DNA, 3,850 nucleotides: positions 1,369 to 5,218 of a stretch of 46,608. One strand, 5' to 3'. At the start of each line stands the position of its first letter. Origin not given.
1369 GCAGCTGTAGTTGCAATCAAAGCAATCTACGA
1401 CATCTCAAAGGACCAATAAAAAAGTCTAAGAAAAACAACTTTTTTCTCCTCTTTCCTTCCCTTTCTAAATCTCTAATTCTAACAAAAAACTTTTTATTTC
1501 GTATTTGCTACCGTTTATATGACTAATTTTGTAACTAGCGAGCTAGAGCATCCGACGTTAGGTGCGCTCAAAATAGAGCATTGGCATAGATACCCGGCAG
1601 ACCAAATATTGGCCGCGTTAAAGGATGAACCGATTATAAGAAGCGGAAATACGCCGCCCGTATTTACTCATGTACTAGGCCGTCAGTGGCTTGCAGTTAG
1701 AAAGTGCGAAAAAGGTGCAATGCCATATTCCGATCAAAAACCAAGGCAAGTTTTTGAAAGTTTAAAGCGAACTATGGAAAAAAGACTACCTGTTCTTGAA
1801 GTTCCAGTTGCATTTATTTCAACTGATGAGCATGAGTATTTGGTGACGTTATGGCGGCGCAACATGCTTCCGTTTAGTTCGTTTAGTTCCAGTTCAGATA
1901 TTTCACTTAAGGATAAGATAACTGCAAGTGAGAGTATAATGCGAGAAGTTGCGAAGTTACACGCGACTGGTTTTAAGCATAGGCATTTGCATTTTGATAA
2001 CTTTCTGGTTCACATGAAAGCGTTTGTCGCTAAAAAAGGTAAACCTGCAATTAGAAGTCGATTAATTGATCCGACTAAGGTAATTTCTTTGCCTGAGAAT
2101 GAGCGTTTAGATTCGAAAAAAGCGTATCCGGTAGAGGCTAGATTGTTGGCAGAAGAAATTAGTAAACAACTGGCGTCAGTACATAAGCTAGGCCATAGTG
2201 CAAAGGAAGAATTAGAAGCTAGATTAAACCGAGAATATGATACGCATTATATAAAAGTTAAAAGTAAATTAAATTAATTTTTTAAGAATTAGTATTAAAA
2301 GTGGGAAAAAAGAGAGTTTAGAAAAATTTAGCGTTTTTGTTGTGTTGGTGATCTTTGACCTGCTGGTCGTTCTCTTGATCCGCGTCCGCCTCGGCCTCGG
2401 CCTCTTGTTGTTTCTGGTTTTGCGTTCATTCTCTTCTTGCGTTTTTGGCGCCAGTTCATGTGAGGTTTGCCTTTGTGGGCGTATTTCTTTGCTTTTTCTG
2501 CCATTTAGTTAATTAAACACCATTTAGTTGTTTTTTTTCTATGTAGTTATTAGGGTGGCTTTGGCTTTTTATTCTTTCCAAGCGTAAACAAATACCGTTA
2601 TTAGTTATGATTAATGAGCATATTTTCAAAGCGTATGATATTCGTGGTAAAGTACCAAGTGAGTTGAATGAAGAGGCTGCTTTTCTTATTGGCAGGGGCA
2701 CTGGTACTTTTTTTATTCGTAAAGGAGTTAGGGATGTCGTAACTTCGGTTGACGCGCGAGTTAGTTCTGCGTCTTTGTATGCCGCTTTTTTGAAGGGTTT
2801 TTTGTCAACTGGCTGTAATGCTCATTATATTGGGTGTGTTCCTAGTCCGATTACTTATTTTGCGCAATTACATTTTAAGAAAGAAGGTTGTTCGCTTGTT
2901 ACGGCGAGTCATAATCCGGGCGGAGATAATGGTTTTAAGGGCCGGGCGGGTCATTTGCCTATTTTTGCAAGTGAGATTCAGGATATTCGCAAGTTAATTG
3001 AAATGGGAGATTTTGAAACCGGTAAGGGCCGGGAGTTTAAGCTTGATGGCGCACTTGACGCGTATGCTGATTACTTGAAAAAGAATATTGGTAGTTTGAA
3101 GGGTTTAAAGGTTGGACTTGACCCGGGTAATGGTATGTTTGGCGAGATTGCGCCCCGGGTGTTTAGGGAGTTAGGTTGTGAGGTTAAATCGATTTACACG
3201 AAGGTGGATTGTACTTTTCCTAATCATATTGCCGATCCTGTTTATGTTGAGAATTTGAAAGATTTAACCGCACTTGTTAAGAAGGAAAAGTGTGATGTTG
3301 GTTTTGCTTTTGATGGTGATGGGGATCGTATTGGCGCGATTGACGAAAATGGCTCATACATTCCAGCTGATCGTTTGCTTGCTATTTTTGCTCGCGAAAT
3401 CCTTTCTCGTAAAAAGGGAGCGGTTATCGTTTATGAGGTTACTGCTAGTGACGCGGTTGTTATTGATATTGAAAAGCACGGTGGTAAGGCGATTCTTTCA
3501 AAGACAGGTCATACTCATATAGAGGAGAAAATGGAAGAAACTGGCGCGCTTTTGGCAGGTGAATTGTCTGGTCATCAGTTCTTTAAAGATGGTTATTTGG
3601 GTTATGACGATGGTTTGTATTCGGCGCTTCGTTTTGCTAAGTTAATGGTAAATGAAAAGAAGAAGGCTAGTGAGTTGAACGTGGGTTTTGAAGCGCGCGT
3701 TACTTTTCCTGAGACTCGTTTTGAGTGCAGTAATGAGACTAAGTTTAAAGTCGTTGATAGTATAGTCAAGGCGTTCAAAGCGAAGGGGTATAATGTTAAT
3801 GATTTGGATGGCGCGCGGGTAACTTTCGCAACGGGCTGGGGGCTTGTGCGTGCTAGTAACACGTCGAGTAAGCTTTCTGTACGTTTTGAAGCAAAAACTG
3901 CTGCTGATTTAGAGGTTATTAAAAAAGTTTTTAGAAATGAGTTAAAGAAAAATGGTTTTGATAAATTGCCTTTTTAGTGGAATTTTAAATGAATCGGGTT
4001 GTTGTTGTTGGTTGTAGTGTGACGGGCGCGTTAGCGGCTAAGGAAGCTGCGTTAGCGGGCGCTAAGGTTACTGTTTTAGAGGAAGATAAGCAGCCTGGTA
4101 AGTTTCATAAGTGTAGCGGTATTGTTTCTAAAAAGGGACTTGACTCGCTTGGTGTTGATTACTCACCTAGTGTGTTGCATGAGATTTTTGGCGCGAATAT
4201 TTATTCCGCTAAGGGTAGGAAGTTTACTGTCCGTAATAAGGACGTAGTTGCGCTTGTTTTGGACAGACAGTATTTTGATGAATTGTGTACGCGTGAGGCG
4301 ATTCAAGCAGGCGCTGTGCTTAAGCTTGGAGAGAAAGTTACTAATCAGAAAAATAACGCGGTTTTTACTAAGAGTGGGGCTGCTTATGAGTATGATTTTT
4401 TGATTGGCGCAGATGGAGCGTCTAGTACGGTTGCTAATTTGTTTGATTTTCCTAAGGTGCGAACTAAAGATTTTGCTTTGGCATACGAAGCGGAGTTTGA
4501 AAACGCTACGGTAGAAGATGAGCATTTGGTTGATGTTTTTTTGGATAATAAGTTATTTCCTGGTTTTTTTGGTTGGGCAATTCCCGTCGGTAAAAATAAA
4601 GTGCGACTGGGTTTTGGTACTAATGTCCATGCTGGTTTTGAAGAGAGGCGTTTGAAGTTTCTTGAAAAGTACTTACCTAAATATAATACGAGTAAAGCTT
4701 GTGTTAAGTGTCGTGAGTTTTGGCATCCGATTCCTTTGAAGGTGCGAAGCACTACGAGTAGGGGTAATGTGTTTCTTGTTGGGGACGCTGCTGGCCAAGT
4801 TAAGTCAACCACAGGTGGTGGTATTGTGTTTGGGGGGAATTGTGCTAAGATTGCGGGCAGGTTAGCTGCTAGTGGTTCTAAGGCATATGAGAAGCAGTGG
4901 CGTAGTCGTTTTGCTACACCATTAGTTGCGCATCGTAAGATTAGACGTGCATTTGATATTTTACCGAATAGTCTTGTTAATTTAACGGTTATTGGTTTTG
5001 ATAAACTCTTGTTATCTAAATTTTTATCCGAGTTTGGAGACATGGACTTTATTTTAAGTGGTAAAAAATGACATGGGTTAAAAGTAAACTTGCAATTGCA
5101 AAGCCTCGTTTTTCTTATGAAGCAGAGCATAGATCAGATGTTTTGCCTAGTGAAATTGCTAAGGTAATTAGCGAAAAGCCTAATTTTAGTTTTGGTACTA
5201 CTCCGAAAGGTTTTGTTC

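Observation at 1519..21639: Three paralogous minimal RIO/Bud32-like kinase-fold proteins sharing the same non-canonical catalytic residues (Lys->Arg, Asp->His)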

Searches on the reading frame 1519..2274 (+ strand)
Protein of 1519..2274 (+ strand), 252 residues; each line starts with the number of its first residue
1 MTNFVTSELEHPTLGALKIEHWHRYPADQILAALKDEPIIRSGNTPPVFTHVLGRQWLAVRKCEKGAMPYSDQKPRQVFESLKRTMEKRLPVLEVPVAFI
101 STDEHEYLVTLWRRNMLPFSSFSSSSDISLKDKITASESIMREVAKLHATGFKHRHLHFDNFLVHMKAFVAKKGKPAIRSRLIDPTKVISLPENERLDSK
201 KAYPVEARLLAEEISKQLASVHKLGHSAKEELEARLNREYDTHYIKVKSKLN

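Call 6: search_protein_families(library=pfam, proteins=[window:1519-2274:+], max_evalue=10)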
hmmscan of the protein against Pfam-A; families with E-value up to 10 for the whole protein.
window:1519-2274:+ (252 aa): 1 family
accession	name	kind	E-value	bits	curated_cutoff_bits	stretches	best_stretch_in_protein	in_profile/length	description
PF06293.20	Kdo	-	0.0056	16.6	21.3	1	79-184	62-165/207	Lipopolysaccharide kinase (Kdo/WaaP) family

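Call 8: search_protein_families(library=ncbifam, proteins=[window:1519-2274:+], max_evalue=0.01)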
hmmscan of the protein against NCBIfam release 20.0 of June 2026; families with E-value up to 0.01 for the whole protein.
window:1519-2274:+ (252 aa): 0 families

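Call 9: search_solved_structures(query=A1, max_evalue=10, show_alignments=2)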
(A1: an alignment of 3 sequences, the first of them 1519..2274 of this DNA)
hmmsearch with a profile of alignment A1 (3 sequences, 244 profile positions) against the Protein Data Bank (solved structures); distinct sequences matched with E-value up to 10: 166 (the best 60 are shown).
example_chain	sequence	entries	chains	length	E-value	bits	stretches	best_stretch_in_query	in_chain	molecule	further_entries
9emy_A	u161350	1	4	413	3.7e-05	26.6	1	127-183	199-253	non-specific serine/threonine protein kinase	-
8e4t_A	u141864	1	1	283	0.00031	23.6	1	58-169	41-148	RTKC8 Kinase domain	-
4bfm_A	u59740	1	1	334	0.0005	22.9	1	122-182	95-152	MATERNAL EMBRYONIC LEUCINE ZIPPER KINASE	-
4cqg_A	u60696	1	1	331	0.0005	22.9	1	122-182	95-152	Maternal embryonic leucine zipper kinase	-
5ih8_A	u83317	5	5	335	0.004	19.9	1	123-182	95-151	Maternal embryonic leucine zipper kinase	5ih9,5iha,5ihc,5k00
5tvt_A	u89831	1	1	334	0.004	19.9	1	123-182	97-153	Maternal embryonic leucine zipper kinase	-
6vxr_A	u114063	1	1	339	0.0041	19.9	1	123-182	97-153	Maternal embryonic leucine zipper kinase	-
5twl_A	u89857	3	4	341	0.0042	19.9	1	123-182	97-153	Maternal embryonic leucine zipper kinase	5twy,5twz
4umq_A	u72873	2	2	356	0.0042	19.9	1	123-182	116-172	MATERNAL EMBRYONIC LEUCINE ZIPPER KINASE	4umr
4umt_A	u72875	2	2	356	0.0042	19.9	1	123-182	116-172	MATERNAL EMBRYONIC LEUCINE ZIPPER KINASE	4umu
4bky_A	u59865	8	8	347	0.0042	19.9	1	123-182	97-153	MATERNAL EMBRYONIC LEUCINE ZIPPER KINASE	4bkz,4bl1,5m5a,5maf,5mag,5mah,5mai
6gvx_A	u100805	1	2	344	0.0042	19.9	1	123-182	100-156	Maternal embryonic leucine zipper kinase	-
5twu_A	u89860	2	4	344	0.0042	19.9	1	123-182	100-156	Maternal embryonic leucine zipper kinase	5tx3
4d2p_A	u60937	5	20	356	0.0042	19.9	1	123-182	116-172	MATERNAL EMBRYONIC LEUCINE ZIPPER KINASE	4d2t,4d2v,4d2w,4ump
9f31_A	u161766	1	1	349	0.0043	19.8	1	123-182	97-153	Maternal embryonic leucine zipper kinase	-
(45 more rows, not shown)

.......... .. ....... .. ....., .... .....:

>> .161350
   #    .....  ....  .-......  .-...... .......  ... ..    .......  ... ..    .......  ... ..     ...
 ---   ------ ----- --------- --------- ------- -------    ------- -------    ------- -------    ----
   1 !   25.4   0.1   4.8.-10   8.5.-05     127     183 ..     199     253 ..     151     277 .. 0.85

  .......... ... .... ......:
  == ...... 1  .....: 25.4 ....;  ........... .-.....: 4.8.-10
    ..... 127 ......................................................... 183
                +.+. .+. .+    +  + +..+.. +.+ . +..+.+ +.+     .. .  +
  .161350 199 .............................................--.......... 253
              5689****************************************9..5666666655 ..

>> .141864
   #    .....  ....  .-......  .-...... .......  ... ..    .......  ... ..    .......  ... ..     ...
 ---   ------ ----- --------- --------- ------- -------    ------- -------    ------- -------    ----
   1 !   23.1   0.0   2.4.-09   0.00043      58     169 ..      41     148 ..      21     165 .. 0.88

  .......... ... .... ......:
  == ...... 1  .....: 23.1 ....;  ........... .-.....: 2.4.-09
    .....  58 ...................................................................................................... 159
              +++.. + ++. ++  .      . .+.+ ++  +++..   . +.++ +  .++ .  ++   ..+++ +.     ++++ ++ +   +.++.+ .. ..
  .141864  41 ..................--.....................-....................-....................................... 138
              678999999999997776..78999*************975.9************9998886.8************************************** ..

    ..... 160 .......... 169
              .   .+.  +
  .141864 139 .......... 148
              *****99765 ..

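Call 14: find_homologous_proteins(query=A1, max_evalue=0.001)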
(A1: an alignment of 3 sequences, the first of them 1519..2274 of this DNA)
Query A1 (3 sequences) (252 aa, profile of the alignment): 3 proteins with E <= 0.001 among 4770 candidates.
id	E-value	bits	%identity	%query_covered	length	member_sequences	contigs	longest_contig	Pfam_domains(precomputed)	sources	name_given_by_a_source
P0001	7.5e-113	394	100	100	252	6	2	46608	-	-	-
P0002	3.4e-102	359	23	63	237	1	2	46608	-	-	-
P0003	1.8e-71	259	27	43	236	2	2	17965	-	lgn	-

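Call 18: find_encoding_contigs(protein=P0003, flank=10000, max_places=4)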
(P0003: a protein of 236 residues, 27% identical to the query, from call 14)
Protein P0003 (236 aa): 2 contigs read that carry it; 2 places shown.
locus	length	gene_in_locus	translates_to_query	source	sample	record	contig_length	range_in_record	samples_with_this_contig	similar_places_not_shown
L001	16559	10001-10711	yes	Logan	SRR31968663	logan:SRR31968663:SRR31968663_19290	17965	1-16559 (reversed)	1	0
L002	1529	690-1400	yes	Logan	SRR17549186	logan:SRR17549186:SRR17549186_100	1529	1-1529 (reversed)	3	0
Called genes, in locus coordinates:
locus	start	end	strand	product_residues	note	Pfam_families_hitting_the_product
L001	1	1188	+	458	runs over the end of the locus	PF02934:GatB_N, PF02637:GatB_Yqey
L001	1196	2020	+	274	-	PF00248:Aldo_ket_red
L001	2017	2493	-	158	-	-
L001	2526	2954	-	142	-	PF00293:NUDIX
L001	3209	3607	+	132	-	-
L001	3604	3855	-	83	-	-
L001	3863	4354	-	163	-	PF00383:dCMP_cyt_deam_1, PF14437:MafB19-deam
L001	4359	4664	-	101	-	PF01741:MscL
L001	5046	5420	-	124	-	-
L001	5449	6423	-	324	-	PF01380:SIS (weak), PF10432:bact-PGI_C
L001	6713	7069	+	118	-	-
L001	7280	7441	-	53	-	-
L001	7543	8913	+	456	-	PF02878:PGM_PMM_I, PF02879:PGM_PMM_II, PF02880:PGM_PMM_III, PF00408:PGM_PMM_IV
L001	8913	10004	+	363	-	PF01266:DAO (faint), PF01494:FAD_binding_3, PF22578:GGR_cat (weak)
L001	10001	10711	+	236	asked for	-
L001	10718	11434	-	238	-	PF01255:Prenyltransf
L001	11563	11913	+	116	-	PF02643:DUF192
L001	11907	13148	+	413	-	PF00437:T2SSE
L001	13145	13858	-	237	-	-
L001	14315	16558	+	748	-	?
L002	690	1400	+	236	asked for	-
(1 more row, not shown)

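Call 73: search_protein_families(library=padloc, proteins=[window:1519-2274:+], max_evalue=0.01)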
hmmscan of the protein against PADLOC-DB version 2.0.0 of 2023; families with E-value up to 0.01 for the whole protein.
window:1519-2274:+ (252 aa): 1 family
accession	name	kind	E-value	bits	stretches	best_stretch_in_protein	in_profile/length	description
PDLC03921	MkoA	-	2.8e-05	19.9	1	19-166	487-622/1607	-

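Call 78: find_encoding_contigs(protein=P0001, flank=6000, max_places=5)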
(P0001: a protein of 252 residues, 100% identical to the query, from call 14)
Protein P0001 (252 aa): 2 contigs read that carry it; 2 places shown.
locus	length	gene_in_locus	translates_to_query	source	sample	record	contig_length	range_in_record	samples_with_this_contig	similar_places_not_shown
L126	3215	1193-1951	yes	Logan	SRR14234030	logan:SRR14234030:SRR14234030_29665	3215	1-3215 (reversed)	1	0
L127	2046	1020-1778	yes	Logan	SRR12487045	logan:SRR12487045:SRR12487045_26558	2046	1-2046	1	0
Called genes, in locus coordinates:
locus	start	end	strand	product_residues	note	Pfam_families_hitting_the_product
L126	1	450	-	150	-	?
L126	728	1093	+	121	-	-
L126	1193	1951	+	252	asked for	-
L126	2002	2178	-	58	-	-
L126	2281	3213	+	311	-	?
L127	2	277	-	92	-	?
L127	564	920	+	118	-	-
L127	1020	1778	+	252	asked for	-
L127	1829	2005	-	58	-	-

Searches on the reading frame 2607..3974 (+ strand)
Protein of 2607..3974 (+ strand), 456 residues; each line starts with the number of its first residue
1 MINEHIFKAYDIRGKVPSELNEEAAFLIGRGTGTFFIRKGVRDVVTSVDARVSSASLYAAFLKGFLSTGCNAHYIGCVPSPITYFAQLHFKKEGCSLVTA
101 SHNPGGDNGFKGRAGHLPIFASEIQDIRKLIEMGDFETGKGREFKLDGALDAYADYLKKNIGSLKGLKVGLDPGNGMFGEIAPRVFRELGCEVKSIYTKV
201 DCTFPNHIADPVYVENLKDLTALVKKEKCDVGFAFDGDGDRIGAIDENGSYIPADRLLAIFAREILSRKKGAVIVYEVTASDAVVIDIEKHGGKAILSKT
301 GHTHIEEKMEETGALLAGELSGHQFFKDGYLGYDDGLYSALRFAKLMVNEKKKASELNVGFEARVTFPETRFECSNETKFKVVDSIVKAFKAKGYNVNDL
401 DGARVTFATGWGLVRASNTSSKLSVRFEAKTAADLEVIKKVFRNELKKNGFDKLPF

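Call 8: search_protein_families(library=ncbifam, proteins=[window:2607-3974:+], max_evalue=0.01)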
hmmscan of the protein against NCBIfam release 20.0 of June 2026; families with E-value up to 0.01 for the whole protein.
window:2607-3974:+ (456 aa): 6 families
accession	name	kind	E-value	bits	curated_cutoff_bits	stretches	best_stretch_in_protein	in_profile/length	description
NF046027.1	PhglucPhmanMutPgmG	equivalog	2.2e-123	412.4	600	1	4-453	7-457/460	phosphoglucomutase/phosphomannomutase PgmG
TIGR03990.1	Arch_GlmM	equivalog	1.4e-92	310.9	439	1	5-444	2-442/444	phosphoglucosamine mutase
NF007088.0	PRK09542.1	equivalog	1.9e-84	284.3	618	1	4-440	9-447/456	phosphomannomutase/phosphoglucomutase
NF011943.0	PRK15414.1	subfamily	2e-58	198.5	801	1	5-442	5-447/456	phosphomannomutase CpsG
TIGR01455.1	glmM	equivalog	7.7e-54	183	447.55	1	11-373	5-373/442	phosphoglucosamine mutase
NF005737.0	PRK07564.1-1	equivalog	1e-05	24.4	378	1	166-356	205-398/543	alpha-D-glucose phosphate-specific phosphoglucomutase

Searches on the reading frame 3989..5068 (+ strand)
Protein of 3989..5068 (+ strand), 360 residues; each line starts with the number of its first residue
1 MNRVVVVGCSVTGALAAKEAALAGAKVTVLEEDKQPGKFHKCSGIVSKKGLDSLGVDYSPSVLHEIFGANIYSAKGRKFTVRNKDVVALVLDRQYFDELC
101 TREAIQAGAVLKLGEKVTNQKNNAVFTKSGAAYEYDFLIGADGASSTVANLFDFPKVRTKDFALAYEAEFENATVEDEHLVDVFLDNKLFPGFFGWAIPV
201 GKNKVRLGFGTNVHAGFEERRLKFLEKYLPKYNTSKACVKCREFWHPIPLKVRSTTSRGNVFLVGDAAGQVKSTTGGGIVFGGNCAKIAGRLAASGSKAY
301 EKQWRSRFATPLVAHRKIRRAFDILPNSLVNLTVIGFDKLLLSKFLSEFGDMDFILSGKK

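Call 8: search_protein_families(library=ncbifam, proteins=[window:3989-5068:+], max_evalue=0.01)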
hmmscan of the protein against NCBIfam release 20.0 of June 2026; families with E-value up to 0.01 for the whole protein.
window:3989-5068:+ (360 aa): 41 families (the best 25 are shown)
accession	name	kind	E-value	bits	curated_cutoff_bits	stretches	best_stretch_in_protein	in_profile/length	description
TIGR02032.1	GG-red-SF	subfamily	8.9e-55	186.5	158.8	1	4-292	3-296/297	geranylgeranyl reductase family protein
TIGR02023.1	BchP-ChlP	subfamily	8.7e-35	120.4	343.3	1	3-303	2-316/388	geranylgeranyl diphosphate reductase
NF041080.1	DGGGPL_reductase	equivalog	2.3e-19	69.6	580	1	4-302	4-317/447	digeranylgeranylglycerophospholipid reductase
TIGR02028.1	ChlP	equivalog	3.4e-17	62.3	505.3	1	3-299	2-310/398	geranylgeranyl reductase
NF041160.1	DGGPL_Thplmales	equivalog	1.5e-11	43.9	780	1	4-298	6-311/396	digeranylgeranylglycerophospholipid reductase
NF045655.1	MkRedMenJ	equivalog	1.7e-09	37.1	700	1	3-308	6-328/406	menaquinone reductase MenJ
NF033145.1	rif_monoox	equivalog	1e-08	34.5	800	1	4-209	3-215/472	rifampin monooxygenase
NF005313.0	PRK06847.1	subfamily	1.3e-08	34.2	372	1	1-158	4-174/375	hypothetical protein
NF005566.0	PRK07236.1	subfamily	1.8e-07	30.4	333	1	2-152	7-160/386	hypothetical protein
NF008519.0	PRK11445.1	equivalog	2.2e-06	27.1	303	1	5-306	7-313/355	FAD-binding protein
NF041385.1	Dggglyphlred_Halo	equivalog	4.2e-06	25.6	700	1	4-210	7-222/405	digeranylgeranylglycerophospholipid reductase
NF049967.1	QhpG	equivalog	5.9e-06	25.5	240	1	4-150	1-146/423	flavin-dependent monooxygenase QhpG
NF000343.1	rif_mono_Iri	exception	1.5e-05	24.2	950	1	1-163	1-175/479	rifampin monooxygenase Iri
NF004829.0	PRK06183.1-3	subfamily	3.5e-05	22.7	390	0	3-36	10-43/520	bifunctional 3-(3-hydroxy-phenyl)propionate/3-hydroxycinnamic acid hydroxylase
NF053548.1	violacein_VioC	equivalog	4.2e-05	22.8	760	0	1-151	1-174/429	NADP-dependent violacein biosynthesis oxygenase VioC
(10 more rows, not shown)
